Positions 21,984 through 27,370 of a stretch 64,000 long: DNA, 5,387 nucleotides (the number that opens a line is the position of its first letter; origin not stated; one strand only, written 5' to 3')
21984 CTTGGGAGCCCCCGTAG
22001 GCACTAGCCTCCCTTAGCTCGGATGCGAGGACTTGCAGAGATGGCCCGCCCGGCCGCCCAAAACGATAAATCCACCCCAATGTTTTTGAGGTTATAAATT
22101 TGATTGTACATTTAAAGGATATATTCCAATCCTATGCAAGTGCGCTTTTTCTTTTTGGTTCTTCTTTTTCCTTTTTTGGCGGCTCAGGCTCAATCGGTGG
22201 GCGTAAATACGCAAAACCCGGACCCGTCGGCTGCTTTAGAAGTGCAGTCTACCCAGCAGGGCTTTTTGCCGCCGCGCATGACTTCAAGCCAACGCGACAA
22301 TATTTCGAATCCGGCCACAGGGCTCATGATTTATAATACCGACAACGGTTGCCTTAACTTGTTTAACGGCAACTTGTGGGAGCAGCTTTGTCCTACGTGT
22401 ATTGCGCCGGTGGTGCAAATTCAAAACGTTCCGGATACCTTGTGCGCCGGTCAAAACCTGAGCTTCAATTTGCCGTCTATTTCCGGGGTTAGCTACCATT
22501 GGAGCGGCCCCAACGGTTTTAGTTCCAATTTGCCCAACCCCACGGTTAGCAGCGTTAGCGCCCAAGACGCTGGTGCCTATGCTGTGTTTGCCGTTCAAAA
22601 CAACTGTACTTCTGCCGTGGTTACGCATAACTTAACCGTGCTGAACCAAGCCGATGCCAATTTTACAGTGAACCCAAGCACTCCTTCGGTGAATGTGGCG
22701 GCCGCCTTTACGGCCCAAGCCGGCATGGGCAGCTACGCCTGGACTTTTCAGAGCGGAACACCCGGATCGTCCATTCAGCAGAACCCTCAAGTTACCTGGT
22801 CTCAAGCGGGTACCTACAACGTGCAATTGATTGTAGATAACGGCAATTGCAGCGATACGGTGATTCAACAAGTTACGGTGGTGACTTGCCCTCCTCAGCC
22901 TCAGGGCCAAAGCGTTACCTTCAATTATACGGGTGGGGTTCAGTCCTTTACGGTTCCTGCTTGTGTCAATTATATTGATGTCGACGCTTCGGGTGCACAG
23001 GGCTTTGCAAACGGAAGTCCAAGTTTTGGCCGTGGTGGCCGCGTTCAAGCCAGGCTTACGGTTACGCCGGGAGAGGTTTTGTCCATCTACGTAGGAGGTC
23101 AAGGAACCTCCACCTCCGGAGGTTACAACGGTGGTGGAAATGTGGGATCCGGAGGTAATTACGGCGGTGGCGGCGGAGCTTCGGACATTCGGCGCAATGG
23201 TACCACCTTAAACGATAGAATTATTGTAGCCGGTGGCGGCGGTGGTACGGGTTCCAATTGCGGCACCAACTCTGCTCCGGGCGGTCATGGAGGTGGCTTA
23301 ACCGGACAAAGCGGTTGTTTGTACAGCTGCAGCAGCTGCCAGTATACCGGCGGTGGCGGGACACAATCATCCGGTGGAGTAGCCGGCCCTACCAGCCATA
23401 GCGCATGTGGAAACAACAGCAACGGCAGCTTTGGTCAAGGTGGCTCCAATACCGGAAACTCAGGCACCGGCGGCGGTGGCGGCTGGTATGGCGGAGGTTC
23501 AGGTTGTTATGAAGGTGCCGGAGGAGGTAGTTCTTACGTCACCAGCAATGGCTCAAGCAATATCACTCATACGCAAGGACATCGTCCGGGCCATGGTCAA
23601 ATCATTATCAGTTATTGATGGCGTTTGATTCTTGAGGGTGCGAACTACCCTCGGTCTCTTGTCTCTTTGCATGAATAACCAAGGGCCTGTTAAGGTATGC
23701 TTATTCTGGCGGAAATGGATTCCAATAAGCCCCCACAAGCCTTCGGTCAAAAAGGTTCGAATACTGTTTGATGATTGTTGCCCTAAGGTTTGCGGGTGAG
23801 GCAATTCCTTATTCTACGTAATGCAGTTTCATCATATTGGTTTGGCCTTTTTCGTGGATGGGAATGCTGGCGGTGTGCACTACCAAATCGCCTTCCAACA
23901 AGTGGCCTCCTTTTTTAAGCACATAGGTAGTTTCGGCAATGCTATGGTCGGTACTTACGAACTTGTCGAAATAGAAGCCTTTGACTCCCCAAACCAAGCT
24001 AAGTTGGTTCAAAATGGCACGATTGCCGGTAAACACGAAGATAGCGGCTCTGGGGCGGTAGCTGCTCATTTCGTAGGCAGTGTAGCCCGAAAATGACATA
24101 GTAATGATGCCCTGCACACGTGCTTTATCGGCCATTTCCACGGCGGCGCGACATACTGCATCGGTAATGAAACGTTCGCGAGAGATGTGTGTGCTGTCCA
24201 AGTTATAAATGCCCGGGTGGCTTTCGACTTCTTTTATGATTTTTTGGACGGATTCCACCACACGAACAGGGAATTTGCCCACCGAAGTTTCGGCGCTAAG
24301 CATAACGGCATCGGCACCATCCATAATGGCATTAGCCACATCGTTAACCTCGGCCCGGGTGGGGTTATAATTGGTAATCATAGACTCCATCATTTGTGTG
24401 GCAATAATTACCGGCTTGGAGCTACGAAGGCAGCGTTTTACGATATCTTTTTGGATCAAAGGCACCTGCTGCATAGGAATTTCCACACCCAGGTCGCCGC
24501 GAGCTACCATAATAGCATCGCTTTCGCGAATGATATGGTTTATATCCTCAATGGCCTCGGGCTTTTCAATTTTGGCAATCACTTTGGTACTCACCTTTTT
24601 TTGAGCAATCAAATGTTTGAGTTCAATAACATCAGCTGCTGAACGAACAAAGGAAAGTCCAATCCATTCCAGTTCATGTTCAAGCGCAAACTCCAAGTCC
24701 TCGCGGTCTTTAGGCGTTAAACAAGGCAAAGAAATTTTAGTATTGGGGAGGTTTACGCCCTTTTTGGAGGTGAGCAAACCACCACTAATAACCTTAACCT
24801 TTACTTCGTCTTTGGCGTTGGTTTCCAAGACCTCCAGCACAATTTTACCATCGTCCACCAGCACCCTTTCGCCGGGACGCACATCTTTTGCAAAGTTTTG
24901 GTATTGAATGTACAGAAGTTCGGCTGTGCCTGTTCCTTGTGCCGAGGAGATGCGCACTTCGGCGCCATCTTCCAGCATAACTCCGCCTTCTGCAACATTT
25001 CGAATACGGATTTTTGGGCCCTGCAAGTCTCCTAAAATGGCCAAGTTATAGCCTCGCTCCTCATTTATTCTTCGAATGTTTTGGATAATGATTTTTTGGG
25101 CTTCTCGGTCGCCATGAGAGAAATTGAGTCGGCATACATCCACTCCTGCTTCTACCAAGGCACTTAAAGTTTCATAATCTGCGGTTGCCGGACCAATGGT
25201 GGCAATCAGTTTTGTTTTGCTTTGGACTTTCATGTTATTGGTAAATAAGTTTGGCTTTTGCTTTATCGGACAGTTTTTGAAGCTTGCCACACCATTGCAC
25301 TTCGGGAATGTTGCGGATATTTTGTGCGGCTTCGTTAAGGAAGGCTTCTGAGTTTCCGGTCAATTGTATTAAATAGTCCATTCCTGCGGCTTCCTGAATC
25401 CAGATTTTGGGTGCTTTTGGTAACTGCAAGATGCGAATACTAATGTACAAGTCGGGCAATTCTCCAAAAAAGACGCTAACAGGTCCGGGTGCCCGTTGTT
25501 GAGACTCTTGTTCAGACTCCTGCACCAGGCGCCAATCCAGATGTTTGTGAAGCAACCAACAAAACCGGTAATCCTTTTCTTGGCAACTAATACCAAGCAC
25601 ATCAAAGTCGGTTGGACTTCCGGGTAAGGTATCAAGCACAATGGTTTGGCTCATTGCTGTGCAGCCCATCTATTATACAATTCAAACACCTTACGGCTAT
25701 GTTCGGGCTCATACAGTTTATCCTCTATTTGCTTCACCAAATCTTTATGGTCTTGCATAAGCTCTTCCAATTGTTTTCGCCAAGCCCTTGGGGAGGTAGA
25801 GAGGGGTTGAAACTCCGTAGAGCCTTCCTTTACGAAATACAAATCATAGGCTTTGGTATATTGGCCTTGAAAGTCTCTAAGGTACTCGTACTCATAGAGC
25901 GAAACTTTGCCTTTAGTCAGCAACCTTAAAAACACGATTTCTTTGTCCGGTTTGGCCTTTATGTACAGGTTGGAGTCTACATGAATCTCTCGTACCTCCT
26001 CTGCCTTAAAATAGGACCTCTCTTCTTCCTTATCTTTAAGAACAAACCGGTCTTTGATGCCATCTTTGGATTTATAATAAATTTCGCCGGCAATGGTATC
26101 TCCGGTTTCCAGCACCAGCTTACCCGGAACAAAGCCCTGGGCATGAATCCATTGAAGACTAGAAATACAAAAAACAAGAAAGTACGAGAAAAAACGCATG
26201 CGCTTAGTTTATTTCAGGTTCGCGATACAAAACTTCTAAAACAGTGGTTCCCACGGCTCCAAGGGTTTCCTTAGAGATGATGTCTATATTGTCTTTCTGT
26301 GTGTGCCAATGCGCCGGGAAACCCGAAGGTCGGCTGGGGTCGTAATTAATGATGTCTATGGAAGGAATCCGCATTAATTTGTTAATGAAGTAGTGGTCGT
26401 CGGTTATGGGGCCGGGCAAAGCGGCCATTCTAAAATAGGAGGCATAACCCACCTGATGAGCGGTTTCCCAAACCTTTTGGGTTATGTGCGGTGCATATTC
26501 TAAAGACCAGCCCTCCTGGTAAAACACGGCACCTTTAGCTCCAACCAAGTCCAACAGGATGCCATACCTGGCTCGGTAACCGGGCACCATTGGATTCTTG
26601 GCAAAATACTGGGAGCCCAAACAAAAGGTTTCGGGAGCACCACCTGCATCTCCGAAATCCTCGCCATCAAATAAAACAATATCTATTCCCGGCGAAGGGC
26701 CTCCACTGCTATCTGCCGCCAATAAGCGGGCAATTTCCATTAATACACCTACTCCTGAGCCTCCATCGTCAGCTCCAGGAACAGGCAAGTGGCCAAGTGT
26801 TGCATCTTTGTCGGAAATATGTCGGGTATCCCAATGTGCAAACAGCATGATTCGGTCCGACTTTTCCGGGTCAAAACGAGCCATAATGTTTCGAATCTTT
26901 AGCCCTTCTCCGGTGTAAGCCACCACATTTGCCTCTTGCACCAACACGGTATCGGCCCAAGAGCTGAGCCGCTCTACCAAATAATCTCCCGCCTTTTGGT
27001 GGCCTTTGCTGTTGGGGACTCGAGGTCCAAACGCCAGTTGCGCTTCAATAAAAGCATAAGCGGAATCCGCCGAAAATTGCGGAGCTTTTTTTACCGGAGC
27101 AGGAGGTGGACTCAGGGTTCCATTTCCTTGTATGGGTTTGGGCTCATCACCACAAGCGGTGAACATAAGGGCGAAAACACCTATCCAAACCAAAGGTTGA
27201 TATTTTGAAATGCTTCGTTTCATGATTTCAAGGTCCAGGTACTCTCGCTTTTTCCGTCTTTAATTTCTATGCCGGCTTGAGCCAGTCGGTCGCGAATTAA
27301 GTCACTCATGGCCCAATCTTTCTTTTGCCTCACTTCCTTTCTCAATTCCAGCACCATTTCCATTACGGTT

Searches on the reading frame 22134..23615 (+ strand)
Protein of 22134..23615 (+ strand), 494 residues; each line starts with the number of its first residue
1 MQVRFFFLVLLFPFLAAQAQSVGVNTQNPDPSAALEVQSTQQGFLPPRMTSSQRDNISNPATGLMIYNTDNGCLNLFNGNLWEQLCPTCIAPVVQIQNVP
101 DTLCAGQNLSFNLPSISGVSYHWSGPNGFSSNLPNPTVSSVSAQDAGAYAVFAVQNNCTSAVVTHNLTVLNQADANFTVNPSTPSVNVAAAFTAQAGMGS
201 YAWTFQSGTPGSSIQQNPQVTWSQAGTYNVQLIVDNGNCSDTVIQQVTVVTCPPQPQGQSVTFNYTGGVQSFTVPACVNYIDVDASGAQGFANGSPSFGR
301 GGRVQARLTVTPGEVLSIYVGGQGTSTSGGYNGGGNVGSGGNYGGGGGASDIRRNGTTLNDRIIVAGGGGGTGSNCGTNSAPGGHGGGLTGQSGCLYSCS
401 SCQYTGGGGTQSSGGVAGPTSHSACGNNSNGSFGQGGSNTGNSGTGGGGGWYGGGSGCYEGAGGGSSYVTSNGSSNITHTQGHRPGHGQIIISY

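Call 15: search_protein_families(library=pfam, proteins=[window:22134-23615:+])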
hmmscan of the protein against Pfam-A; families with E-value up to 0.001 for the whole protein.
window:22134-23615:+ (494 aa): 3 families
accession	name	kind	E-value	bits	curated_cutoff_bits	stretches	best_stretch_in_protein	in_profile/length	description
PF12810.13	ALK_LTK_GRD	-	7e-22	79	24.5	1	283-492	12-240/243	ALK/LTK, Glycine-rich domain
PF00801.26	PKD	-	2.7e-08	34.1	23.5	1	177-243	2-74/80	PKD domain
PF18911.6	PKD_4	-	2.3e-07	31.2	27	1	185-247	21-83/85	PKD domain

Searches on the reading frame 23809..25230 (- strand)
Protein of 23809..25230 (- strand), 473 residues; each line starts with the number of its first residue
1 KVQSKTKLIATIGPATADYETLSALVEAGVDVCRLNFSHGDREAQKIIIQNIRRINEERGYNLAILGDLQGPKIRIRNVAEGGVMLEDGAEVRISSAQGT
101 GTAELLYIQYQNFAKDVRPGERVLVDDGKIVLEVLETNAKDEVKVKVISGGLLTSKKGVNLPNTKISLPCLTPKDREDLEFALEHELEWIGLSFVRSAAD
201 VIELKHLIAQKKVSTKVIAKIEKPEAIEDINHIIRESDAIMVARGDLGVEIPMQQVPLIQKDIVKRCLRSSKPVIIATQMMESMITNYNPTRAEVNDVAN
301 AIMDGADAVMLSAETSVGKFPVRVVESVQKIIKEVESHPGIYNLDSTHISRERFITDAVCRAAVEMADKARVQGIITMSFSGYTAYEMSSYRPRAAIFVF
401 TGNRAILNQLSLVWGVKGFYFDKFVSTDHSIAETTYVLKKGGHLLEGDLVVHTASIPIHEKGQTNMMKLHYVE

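Call 59: search_protein_families(library=pfam, proteins=[window:23809-25230:-], max_evalue=0.00001)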
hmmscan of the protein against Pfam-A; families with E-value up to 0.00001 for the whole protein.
window:23809-25230:- (473 aa): 2 families
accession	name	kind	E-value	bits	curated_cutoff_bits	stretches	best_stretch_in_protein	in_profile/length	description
PF00224.27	PK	-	2.1e-116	389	30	1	5-325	3-328/328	Pyruvate kinase, barrel domain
PF02887.21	PK_C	-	1.2e-29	103.2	28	1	357-470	1-114/114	Pyruvate kinase, alpha/beta domain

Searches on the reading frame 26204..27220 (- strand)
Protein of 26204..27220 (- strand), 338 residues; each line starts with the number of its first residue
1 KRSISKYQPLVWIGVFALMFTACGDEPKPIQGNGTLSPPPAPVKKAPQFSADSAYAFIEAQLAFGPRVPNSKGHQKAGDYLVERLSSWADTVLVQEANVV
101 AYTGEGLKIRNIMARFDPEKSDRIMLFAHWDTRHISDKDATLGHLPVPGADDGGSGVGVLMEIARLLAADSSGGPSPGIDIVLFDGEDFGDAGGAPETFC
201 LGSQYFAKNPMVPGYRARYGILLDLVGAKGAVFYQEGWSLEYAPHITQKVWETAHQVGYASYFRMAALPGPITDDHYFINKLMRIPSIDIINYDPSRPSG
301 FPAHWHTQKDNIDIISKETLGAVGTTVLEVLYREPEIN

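Call 59: search_protein_families(library=pfam, proteins=[window:26204-27220:-], max_evalue=0.00001)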
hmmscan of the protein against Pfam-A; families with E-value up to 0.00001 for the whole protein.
window:26204-27220:- (338 aa): 1 family
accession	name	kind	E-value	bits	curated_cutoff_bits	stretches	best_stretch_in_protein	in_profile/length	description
PF04389.22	Peptidase_M28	-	9.8e-35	120.5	21.3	1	111-330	1-192/193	Peptidase family M28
